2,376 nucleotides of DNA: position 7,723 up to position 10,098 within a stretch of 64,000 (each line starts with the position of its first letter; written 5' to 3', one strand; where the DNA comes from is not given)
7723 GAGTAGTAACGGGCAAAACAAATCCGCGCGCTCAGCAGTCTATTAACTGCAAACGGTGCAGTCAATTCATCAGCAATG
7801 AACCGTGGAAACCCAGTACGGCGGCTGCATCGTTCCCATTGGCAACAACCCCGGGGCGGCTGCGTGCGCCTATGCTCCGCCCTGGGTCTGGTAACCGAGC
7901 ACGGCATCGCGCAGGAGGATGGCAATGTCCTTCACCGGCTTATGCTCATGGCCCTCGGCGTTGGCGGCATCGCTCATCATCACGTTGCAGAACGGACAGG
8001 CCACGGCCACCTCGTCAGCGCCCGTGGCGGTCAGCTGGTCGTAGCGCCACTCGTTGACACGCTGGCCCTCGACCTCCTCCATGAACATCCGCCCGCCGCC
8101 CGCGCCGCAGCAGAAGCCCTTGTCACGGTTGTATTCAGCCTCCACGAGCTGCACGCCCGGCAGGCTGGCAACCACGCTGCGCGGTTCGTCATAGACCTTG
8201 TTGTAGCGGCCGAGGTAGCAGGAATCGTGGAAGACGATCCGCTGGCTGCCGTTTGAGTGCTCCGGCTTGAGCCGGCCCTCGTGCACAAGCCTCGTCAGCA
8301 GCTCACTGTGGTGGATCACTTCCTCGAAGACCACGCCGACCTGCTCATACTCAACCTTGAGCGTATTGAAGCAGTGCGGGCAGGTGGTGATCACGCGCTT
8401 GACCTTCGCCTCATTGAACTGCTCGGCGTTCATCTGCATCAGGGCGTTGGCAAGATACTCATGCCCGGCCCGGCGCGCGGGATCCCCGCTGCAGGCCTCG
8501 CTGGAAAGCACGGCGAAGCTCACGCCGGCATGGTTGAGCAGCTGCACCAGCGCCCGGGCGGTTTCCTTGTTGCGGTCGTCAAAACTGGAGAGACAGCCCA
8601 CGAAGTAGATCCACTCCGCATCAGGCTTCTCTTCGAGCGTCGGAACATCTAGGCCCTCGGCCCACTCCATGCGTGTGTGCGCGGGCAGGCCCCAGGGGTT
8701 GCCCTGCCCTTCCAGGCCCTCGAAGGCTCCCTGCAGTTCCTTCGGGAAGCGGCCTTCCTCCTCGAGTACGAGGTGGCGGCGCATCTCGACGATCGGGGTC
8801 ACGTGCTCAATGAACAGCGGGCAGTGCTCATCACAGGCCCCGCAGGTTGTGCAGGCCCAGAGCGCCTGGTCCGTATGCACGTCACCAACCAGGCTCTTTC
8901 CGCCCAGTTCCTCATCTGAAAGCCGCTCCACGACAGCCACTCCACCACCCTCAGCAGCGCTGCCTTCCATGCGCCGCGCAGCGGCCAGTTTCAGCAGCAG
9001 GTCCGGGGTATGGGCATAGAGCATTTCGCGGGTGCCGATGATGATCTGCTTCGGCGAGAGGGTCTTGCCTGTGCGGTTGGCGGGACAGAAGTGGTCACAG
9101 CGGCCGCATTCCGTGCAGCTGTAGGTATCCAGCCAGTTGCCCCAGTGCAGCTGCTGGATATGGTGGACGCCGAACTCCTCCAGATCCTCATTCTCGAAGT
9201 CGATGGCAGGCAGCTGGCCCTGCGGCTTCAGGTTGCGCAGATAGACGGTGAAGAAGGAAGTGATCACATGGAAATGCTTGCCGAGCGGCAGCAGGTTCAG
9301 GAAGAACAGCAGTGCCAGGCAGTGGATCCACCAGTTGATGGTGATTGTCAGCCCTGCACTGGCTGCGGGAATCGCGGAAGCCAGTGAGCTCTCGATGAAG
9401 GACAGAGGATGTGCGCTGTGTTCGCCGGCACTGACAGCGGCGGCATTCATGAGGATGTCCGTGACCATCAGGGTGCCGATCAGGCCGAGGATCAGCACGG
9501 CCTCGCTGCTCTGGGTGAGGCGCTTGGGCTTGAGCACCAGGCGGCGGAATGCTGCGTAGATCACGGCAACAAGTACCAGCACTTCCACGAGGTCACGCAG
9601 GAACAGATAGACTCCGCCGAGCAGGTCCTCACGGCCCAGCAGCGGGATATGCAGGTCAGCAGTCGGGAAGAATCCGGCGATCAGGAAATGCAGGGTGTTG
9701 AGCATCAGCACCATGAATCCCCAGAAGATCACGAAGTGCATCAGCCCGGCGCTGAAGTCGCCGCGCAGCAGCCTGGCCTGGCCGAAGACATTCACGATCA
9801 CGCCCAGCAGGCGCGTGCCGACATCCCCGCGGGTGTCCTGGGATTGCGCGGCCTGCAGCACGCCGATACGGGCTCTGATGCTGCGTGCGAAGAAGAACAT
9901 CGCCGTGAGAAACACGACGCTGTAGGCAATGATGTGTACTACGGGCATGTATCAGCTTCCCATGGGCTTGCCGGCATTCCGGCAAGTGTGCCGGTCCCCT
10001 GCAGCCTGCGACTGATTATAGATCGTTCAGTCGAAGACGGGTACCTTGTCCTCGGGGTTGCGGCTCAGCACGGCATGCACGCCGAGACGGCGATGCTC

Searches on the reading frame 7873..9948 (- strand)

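Call 49: search_protein_families(library=pfam, proteins=[window:7873-9948:-], max_evalue=0.01)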
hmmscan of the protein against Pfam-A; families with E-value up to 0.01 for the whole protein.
window:7873-9948:- (692 aa): 9 families
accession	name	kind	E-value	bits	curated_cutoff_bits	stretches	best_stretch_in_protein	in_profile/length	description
PF02754.22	CCG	-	1.8e-37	127.7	20.6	2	571-658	1-84/85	Cysteine-rich domain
PF13183.11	Fer4_8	-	4e-09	37.3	27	1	348-378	46-66/68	4Fe-4S dicluster domain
PF13187.11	Fer4_9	-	1.3e-08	35.2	27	1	278-377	2-48/52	4Fe-4S dicluster domain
PF13237.11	Fer4_10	-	9.2e-07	29.1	25.5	1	273-377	4-53/53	4Fe-4S dicluster domain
PF13534.11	Fer4_17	-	7.6e-06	26.8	22.2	0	274-291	42-59/61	4Fe-4S dicluster domain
PF12797.12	Fer4_2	-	0.00034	20.8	24.5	1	269-290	1-22/22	4Fe-4S binding domain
PF12838.12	Fer4_7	-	0.00062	20.6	27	0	363-377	35-49/52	4Fe-4S dicluster domain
PF17179.9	Fer4_22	-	0.003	18.8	27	0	269-291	72-94/95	4Fe-4S dicluster domain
PF13484.11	Fer4_16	-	0.0034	18.6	30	0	353-377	40-64/66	4Fe-4S double cluster binding domain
